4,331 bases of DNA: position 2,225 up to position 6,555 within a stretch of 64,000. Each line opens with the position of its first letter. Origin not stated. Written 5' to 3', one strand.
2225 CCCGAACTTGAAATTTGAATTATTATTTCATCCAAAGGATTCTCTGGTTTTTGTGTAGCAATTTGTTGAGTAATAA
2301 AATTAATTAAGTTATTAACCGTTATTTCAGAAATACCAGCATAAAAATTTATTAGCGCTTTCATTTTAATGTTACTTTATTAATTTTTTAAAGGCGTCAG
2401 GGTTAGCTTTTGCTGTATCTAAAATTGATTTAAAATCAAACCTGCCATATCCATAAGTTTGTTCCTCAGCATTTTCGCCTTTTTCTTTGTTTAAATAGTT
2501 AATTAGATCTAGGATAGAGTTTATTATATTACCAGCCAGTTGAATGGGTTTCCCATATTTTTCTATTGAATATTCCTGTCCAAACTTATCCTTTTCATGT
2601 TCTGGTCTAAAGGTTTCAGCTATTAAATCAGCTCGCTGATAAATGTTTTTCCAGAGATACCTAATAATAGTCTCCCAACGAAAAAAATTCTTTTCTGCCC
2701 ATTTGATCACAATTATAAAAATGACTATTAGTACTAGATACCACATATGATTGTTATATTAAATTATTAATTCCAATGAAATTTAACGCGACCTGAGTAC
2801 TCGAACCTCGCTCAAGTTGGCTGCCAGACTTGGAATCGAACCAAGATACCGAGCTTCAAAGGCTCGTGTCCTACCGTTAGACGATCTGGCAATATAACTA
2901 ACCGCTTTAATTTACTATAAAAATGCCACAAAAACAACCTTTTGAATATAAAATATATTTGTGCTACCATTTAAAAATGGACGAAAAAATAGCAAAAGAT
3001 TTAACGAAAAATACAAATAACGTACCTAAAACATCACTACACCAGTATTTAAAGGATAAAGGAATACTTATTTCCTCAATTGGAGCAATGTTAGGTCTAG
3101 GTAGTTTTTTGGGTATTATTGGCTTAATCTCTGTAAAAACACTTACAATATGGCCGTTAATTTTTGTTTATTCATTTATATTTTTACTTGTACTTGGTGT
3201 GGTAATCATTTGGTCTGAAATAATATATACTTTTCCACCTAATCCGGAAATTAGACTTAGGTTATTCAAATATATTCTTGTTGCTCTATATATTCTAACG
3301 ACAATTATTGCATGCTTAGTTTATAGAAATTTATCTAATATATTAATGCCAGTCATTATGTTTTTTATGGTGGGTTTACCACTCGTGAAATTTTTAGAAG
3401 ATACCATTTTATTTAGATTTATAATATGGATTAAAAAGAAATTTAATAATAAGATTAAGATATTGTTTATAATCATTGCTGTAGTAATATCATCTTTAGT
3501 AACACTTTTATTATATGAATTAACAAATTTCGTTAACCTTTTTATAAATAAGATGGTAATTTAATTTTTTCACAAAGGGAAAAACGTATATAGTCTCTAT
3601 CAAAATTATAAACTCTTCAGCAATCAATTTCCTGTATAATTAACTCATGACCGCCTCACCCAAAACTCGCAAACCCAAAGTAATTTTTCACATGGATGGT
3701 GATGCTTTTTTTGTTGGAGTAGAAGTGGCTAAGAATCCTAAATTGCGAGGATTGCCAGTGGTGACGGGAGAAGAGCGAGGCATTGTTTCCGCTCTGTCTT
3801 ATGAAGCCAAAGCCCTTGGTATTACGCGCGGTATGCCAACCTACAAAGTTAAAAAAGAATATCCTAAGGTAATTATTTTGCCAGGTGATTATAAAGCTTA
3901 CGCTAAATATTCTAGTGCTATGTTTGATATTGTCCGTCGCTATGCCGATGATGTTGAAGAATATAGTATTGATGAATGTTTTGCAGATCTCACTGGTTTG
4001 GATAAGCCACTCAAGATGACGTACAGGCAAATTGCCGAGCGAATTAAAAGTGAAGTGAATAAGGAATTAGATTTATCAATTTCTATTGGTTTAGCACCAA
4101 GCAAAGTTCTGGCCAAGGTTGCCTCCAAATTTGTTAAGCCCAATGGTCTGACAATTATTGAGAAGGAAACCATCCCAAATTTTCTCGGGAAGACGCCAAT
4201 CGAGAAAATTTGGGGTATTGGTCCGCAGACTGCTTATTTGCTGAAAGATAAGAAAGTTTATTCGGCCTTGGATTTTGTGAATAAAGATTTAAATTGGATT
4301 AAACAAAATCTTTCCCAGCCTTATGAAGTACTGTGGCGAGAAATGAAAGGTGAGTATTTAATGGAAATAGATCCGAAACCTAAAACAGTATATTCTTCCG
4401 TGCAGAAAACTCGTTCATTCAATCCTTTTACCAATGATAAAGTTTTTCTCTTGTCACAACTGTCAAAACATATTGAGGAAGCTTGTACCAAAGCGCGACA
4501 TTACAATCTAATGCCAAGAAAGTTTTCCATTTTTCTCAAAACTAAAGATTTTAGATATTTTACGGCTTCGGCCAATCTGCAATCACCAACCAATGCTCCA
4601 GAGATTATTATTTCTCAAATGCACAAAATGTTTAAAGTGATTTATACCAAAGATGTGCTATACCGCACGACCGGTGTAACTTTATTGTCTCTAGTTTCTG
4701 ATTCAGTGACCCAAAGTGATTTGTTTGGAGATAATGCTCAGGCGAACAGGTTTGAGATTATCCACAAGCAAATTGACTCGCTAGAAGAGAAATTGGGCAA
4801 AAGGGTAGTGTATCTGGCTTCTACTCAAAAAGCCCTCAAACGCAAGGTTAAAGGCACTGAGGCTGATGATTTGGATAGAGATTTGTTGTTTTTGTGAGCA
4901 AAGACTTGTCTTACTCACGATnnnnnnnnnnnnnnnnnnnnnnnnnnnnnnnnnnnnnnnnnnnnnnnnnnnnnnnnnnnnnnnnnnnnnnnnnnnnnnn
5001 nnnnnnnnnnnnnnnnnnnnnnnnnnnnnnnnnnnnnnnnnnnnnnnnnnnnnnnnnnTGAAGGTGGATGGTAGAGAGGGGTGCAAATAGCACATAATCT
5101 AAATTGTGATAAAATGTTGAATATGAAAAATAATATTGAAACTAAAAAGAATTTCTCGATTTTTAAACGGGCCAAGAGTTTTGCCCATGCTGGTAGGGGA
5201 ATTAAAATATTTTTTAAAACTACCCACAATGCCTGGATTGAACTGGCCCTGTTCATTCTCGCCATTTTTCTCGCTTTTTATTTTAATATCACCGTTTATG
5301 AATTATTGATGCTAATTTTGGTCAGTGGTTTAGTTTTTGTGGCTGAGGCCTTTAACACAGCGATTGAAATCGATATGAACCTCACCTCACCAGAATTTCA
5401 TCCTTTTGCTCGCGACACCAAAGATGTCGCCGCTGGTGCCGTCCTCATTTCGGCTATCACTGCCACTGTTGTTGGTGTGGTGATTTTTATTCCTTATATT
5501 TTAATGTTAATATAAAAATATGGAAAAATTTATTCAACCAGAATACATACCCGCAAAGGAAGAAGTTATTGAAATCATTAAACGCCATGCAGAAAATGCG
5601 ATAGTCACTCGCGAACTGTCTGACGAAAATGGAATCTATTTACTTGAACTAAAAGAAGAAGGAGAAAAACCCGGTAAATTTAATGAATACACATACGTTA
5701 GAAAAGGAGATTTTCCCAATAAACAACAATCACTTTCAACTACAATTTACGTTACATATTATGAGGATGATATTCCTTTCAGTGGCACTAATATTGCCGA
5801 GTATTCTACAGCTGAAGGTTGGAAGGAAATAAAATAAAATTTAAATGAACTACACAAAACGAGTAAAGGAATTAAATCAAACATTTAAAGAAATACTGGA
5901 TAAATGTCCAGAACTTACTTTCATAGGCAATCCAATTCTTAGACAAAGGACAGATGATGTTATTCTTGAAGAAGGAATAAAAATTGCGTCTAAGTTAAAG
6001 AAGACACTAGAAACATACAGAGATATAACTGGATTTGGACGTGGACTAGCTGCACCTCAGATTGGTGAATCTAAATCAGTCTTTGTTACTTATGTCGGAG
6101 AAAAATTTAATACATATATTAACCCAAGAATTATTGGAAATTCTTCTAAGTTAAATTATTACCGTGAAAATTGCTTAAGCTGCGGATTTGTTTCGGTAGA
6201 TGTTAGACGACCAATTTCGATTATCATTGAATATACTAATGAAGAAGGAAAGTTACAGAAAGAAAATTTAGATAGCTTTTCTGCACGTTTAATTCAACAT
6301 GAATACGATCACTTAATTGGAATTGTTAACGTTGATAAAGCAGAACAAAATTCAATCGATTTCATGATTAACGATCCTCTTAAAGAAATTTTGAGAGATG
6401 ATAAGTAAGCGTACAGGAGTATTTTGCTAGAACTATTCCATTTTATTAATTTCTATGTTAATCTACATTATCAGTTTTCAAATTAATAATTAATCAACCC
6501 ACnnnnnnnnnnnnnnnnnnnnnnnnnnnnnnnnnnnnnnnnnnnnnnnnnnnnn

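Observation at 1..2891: tRNA-Gln-adjacent minus-strand cluster: OLD-like AAA_15 ATPase, ClpP-like protease and two membrane proteins (candidate defence or abortive-infection island)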

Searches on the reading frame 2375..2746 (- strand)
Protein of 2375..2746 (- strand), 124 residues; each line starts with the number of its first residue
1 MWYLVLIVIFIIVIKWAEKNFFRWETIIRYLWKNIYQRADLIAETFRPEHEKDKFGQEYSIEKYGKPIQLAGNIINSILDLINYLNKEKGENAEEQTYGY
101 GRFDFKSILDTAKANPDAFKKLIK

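Call 10: search_protein_families(library=pfam, proteins=[window:2375-2746:-], max_evalue=1)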
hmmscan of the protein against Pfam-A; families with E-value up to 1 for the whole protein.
window:2375-2746:- (124 aa): 2 families
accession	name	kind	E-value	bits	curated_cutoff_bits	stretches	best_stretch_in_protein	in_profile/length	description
PF02459.20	Adeno_terminal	-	0.071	12.1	27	1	48-115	313-380/548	Adenoviral DNA terminal protein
PF22116.1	DUF6944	-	0.21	11.3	32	1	58-92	56-89/167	Family of unknown function (DUF6944)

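Call 11: search_protein_families(library=padloc, proteins=[window:2375-2746:-], max_evalue=1)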
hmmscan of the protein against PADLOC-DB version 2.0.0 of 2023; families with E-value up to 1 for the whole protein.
window:2375-2746:- (124 aa): 0 families

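Call 12: search_protein_families(library=ncbifam, proteins=[window:2375-2746:-], max_evalue=1)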
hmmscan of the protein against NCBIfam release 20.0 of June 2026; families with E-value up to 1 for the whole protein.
window:2375-2746:- (124 aa): 1 family
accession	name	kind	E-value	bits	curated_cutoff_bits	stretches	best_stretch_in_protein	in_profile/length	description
TIGR02749.1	prenyl_cyano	equivalog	0.051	12.6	383.2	1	19-83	155-221/322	solanesyl diphosphate synthase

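Call 13: search_protein_families(library=phrogs, proteins=[window:2375-2746:-], max_evalue=1)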
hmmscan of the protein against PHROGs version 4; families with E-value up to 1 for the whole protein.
window:2375-2746:- (124 aa): 1 family
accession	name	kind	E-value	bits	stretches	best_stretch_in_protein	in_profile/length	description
phrog_1429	-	head and packaging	0.2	13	1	57-111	43-98/104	virion structural protein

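Call 72: search_protein_representatives(protein=window:2375-2746:-)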
Query: 124 residues. Proteins with E-value up to 0.001 (for the whole library): 12; up to 1e-10: 10; up to 1e-30: 0. The best 12 are listed.
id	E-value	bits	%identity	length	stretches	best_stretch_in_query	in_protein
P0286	4.3e-28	114.0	51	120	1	1-122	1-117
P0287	5.4e-24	100.8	43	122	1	1-121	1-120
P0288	1.6e-22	96.0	45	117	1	5-111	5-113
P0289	6.0e-22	94.2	44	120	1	1-122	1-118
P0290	7.6e-21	90.6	48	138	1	1-122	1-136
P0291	2.4e-20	89.0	39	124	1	1-124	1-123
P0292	2.6e-20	88.9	42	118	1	1-122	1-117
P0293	5.6e-16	74.9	59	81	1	59-121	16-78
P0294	6.1e-11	58.6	50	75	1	62-123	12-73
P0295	8.0e-11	58.2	39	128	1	4-108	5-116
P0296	8.1e-10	55.0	33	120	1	12-124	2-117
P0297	1.2e-08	51.2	43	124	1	3-113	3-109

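Call 92: find_encoding_contigs(protein=P0286, flank=4000, max_places=4)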
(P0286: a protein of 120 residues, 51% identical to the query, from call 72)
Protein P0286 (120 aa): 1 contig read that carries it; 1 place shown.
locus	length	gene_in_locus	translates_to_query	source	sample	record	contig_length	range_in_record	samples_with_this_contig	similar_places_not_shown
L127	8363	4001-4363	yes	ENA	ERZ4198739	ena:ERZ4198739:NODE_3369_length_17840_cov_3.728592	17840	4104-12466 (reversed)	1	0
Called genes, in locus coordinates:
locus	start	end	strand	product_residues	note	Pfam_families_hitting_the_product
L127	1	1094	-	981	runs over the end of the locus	-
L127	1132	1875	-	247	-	PF13739:PdaC (weak), PF11738:DUF3298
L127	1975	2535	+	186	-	-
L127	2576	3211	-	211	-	PF00702:Hydrolase, PF12710:HAD, PF08282:Hydrolase_3 (weak)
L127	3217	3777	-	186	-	PF13238:AAA_18 (faint)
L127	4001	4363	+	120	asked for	-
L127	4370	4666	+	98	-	-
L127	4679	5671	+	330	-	-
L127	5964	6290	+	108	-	PF04266:ASCH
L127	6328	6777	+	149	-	-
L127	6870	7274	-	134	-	-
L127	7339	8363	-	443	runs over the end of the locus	PF00206:Lyase_1, PF10415:FumaraseC_C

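Call 93: find_encoding_contigs(protein=P0291, flank=4000, max_places=4)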
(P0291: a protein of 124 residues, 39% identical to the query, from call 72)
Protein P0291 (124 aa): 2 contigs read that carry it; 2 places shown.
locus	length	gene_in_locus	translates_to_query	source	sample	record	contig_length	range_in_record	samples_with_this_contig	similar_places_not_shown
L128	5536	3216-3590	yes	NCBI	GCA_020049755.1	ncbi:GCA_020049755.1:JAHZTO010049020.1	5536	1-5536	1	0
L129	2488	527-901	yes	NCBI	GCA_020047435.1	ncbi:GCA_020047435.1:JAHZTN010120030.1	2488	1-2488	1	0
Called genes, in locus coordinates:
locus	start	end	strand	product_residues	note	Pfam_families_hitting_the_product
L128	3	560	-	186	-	?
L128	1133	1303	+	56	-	-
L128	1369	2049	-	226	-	-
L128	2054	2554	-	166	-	PF13240:Zn_Ribbon_1 (weak)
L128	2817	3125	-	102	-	-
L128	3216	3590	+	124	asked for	-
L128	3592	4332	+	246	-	-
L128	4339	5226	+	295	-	PF00565:SNase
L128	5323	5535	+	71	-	?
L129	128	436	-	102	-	-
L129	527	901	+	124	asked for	-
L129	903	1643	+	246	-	-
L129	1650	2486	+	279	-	?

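Call 109: find_encoding_contigs(protein=P0287, flank=5000, max_places=4)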
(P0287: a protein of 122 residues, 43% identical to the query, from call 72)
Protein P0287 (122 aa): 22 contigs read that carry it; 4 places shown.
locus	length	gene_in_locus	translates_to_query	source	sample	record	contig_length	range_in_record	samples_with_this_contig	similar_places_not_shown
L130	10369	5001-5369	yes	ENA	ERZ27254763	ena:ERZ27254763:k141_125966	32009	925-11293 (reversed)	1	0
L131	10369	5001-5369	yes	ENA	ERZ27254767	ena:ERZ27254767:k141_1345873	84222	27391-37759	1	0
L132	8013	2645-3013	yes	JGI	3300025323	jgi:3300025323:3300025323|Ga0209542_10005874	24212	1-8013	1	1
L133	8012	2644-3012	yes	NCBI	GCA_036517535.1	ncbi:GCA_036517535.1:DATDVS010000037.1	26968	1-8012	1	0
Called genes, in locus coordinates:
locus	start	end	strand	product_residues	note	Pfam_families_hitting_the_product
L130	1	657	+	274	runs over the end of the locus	PF08478:POTRA_1 (faint)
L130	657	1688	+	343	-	PF01207:Dus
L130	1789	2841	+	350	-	PF00793:DAHP_synth_1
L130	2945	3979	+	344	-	PF05496:RuvB_N, PF13177:DNA_pol3_delta2 (weak), PF00004:AAA, PF13401:AAA_22 (faint), PF13177:DNA_pol3_delta2, PF22608:DNAX_ATPase_lid (weak)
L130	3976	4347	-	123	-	-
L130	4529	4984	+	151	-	-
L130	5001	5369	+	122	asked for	-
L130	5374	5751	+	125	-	PF07883:Cupin_2 (weak)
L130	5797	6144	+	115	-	-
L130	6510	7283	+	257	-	PF05675:DUF817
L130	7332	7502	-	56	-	PF07043:DUF1328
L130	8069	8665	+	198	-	PF01182:Glucosamine_iso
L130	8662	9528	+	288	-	PF03446:NAD_binding_2, PF00393:6PGD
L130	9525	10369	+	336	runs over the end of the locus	PF00479:G6PD_N, PF02781:G6PD_C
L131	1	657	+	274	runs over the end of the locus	PF08478:POTRA_1 (faint)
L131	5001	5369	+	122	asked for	-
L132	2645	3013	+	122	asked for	-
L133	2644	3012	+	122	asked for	-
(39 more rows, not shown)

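Call 110: find_encoding_contigs(protein=P0289, flank=5000, max_places=4)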
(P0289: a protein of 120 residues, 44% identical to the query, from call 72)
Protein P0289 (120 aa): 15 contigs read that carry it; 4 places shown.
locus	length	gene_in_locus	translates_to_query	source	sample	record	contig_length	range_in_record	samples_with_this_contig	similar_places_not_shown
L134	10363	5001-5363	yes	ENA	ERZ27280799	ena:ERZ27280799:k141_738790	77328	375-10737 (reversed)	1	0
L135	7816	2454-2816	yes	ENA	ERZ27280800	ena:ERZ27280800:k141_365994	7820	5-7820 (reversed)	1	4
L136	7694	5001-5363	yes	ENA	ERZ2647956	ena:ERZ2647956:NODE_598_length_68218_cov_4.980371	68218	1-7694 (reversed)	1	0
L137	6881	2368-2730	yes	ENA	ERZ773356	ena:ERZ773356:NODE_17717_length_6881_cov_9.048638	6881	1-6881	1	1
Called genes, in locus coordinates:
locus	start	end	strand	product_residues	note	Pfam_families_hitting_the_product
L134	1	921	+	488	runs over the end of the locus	PF03330:DPBB_1, PF00768:Peptidase_S11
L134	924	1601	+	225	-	PF02463:SMC_N (weak), PF00005:ABC_tran, PF13304:AAA_21 (faint), PF13401:AAA_22 (faint)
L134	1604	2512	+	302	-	PF18075:FtsX_ECD, PF02687:FtsX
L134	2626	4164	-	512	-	PF00239:Resolvase, PF07508:Recombinase, PF13408:Zn_ribbon_recom (weak)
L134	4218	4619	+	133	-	-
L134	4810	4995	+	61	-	-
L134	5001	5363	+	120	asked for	-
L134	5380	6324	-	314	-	PF23343:REP_ORF2-G2P, PF20199:RepSA (weak)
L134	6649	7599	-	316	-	-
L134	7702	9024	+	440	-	PF13181:TPR_8 (faint), PF12895:ANAPC3 (faint), PF13371:TPR_9 (faint), PF25062:ARM_TT21_N, PF13431:TPR_17 (faint), PF13432:TPR_16 (faint), PF23914:TPR_CcmH_CycH (faint), PF00515:TPR_1 (faint), +8 more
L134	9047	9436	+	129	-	-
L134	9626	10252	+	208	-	PF25852:DUF6242_C (faint)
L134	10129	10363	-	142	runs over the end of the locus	-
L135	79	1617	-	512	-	PF00239:Resolvase, PF07508:Recombinase, PF13408:Zn_ribbon_recom (weak)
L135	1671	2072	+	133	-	-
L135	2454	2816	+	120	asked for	-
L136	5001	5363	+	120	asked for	-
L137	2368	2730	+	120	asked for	-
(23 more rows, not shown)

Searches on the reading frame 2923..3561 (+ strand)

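Call 10: search_protein_families(library=pfam, proteins=[window:2923-3561:+], max_evalue=1)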
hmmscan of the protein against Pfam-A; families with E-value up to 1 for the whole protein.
window:2923-3561:+ (213 aa): 1 family
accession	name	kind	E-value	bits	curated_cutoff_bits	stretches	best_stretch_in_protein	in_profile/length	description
PF00335.26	Tetraspanin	-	0.037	14.1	32.1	1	48-96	48-96/225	Tetraspanin family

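Call 11: search_protein_families(library=padloc, proteins=[window:2923-3561:+], max_evalue=1)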
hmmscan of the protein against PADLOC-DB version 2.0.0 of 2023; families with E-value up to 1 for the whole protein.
window:2923-3561:+ (213 aa): 0 families

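Call 12: search_protein_families(library=ncbifam, proteins=[window:2923-3561:+], max_evalue=1)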
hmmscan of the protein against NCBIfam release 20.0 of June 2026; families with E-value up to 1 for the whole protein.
window:2923-3561:+ (213 aa): 0 families

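Call 13: search_protein_families(library=phrogs, proteins=[window:2923-3561:+], max_evalue=1)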
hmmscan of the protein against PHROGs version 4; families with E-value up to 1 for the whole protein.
window:2923-3561:+ (213 aa): 1 family
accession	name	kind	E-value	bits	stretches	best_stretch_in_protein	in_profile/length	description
phrog_14014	-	unknown function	0.029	15.4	1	165-211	62-107/162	-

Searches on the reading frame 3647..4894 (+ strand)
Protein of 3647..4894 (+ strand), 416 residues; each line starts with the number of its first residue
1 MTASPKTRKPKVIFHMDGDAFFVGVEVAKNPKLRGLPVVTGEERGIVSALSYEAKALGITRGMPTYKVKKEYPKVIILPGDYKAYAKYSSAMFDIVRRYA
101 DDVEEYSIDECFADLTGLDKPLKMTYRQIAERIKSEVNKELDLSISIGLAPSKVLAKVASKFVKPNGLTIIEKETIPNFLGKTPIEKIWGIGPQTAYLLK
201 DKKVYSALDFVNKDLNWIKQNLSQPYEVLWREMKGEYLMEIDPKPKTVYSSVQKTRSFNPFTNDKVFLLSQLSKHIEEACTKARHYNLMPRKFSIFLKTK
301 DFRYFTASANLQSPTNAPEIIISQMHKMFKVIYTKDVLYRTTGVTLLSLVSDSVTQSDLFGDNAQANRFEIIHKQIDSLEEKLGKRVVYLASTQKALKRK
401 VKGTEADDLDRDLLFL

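Call 113: search_protein_families(library=pfam, proteins=[window:3647-4894:+], max_evalue=0.00001)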
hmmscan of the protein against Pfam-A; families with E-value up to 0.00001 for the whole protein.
window:3647-4894:+ (416 aa): 3 families
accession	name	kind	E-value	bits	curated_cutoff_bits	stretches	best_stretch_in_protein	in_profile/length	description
PF00817.25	IMS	-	1.1e-43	149.1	23.2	1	17-161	2-148/148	impB/mucB/samB family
PF11799.13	IMS_C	-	9.6e-17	61.8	20.7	1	251-359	3-109/109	impB/mucB/samB family C-terminal domain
PF11798.14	IMS_HHH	-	4.4e-06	27.1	24.4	1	174-201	2-29/32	IMS family HHH motif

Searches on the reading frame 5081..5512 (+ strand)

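Call 113: search_protein_families(library=pfam, proteins=[window:5081-5512:+], max_evalue=0.00001)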
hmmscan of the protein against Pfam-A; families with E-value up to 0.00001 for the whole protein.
window:5081-5512:+ (144 aa): 1 family
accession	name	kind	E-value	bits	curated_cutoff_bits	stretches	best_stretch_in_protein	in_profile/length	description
PF01219.24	DAGK_prokar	-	4.4e-29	100.8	22.3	1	36-136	2-102/102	Prokaryotic diacylglycerol kinase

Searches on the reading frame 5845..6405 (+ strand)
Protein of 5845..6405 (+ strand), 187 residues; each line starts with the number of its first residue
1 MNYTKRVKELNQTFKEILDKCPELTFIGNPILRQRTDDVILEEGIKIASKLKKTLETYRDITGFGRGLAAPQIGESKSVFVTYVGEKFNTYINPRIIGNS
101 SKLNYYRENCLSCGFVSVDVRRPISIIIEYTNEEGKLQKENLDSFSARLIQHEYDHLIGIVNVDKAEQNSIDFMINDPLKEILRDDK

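Call 113: search_protein_families(library=pfam, proteins=[window:5845-6405:+], max_evalue=0.00001)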
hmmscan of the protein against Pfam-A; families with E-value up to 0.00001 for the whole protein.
window:5845-6405:+ (187 aa): 1 family
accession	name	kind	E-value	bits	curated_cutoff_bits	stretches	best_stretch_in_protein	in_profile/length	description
PF01327.26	Pep_deformylase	-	3.1e-33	115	22.8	1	25-168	5-152/156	Polypeptide deformylase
